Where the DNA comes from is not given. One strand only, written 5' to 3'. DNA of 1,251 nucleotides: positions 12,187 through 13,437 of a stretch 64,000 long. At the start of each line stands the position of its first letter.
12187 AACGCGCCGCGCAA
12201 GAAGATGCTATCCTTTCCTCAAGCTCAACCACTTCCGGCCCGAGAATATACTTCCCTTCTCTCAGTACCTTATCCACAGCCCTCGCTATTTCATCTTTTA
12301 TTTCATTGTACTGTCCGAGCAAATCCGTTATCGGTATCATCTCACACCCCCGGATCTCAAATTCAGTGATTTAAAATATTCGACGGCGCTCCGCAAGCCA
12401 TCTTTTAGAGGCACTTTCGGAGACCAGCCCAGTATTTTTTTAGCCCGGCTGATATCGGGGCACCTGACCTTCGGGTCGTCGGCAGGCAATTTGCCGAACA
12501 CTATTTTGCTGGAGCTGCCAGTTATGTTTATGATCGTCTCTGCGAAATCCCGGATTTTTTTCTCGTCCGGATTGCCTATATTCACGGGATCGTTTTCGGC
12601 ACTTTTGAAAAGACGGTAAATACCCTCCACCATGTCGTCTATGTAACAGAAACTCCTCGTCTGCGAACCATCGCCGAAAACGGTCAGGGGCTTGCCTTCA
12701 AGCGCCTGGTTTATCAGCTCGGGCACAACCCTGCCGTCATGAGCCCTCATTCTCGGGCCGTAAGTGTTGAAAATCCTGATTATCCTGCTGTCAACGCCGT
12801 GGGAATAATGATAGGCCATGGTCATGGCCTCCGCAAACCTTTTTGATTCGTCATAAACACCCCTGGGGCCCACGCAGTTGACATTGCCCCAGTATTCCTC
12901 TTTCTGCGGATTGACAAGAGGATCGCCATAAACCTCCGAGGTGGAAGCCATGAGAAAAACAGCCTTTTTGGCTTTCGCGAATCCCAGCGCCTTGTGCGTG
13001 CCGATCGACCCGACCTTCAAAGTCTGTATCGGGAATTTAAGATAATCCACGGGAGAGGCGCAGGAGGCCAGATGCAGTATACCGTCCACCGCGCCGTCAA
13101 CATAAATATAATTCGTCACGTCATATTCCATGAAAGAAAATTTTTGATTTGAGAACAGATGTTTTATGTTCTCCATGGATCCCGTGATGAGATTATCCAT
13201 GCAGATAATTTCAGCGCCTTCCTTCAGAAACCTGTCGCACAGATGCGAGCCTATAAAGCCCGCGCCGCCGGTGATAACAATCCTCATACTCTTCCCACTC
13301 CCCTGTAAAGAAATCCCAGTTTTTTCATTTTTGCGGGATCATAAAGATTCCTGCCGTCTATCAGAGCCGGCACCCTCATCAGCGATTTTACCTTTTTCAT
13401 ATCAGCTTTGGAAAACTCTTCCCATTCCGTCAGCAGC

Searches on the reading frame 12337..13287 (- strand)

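Call 59: search_protein_families(library=pfam, proteins=[window:12337-13287:-], max_evalue=0.00001)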
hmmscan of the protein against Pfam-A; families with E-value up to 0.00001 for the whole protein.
window:12337-13287:- (316 aa): 7 families
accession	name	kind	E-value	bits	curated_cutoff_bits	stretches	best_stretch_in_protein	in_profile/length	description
PF01370.27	Epimerase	-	9.9e-50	169.6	20.9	1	3-238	1-240/240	NAD dependent epimerase/dehydratase family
PF16363.11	GDP_Man_Dehyd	-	2.4e-49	169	27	1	5-299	2-330/332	GDP-mannose 4,6 dehydratase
PF01073.25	3Beta_HSD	-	2.3e-12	47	22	1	4-219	1-221/280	3-beta hydroxysteroid dehydrogenase/isomerase family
PF02719.21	Polysacc_synt_2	-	2.1e-11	44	20.2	1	139-260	132-251/293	Polysaccharide biosynthesis protein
PF04321.23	RmlD_sub_bind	-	2.6e-07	30.4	27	1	1-257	1-232/287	RmlD substrate binding domain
PF07993.18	NAD_binding_4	-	1.5e-06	28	20.1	0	67-173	89-205/258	Male sterility protein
PF00106.31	adh_short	-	1.8e-06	28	26.6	1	3-71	3-72/195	short chain dehydrogenase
